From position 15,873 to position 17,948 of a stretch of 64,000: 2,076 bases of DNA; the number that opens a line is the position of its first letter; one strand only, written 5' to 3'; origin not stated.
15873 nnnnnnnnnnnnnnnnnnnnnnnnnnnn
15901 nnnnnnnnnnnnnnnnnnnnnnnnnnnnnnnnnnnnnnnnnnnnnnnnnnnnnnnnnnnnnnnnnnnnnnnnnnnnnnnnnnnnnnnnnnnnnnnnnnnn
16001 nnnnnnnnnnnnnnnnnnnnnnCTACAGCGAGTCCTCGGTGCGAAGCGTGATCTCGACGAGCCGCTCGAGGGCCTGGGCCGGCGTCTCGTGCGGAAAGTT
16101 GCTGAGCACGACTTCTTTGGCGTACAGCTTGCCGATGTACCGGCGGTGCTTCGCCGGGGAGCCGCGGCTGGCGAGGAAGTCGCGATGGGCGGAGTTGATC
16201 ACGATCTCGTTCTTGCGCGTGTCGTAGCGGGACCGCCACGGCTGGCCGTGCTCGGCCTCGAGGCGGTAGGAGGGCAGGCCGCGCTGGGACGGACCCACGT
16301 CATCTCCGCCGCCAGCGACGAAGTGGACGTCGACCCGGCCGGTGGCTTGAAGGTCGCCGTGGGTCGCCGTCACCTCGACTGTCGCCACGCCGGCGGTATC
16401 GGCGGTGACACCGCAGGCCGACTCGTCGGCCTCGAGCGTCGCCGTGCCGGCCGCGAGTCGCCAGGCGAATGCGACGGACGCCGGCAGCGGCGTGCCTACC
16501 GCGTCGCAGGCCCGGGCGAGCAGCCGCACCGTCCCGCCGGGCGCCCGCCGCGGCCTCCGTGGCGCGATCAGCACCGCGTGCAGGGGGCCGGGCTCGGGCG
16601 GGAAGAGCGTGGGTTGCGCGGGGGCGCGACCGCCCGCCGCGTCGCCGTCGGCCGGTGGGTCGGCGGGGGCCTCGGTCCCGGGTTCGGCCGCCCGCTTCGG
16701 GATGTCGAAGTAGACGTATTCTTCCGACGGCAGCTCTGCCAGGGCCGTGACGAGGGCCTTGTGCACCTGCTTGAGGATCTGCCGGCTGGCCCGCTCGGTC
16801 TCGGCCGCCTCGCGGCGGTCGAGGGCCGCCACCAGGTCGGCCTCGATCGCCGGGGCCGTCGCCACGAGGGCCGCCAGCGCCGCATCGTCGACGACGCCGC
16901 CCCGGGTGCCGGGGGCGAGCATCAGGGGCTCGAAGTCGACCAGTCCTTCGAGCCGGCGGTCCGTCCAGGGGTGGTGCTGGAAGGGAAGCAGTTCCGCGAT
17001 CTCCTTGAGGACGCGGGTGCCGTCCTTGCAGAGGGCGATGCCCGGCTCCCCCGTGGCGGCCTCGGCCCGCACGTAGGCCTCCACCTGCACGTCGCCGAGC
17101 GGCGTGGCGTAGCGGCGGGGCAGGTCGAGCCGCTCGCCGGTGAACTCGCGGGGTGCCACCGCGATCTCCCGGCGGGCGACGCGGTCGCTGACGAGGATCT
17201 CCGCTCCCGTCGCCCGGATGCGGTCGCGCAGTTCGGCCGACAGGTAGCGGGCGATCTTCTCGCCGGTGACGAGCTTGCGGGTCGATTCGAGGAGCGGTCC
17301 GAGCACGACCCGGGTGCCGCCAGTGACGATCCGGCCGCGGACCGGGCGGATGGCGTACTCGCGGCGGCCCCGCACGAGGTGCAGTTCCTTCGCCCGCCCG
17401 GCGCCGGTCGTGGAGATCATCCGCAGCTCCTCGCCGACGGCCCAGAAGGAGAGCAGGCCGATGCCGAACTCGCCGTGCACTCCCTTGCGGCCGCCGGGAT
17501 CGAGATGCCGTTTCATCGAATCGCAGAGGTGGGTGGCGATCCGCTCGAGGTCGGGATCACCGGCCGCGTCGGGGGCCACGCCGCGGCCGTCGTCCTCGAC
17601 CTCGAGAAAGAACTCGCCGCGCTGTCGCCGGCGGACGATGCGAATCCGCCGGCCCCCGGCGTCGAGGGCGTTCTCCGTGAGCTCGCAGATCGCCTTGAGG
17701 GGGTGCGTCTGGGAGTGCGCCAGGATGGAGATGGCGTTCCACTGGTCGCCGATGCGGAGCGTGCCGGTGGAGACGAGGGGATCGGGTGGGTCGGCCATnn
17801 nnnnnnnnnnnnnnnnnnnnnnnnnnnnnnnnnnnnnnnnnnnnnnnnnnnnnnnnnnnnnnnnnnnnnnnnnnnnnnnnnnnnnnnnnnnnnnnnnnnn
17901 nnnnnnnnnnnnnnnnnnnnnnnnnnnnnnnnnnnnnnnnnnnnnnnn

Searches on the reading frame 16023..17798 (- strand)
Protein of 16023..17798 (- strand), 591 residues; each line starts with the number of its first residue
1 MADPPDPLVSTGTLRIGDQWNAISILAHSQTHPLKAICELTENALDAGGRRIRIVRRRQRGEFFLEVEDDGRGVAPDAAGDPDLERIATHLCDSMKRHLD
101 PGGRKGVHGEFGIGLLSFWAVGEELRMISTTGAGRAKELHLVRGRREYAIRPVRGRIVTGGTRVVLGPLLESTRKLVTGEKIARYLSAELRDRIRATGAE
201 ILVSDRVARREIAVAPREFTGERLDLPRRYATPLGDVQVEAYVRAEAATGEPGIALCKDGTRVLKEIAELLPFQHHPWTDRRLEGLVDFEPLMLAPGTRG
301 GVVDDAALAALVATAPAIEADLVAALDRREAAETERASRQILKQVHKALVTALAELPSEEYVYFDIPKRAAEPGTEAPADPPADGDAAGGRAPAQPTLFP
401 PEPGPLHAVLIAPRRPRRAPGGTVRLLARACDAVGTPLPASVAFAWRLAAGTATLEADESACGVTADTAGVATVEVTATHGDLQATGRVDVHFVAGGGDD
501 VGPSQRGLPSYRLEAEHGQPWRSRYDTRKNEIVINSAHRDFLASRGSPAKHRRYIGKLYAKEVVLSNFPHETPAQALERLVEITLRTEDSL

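Call 25: search_protein_families(library=pfam, proteins=[window:16023-17798:-])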
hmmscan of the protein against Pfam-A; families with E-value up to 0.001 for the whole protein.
window:16023-17798:- (591 aa): 2 families
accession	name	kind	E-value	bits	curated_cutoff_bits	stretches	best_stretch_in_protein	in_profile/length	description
PF13589.12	HATPase_c_3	-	1.4e-08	35.3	25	1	35-131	5-94/137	Histidine kinase-, DNA gyrase B-, and HSP90-like ATPase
PF02518.31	HATPase_c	-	0.00012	22.9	26.4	1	33-116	6-78/111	Histidine kinase-, DNA gyrase B-, and HSP90-like ATPase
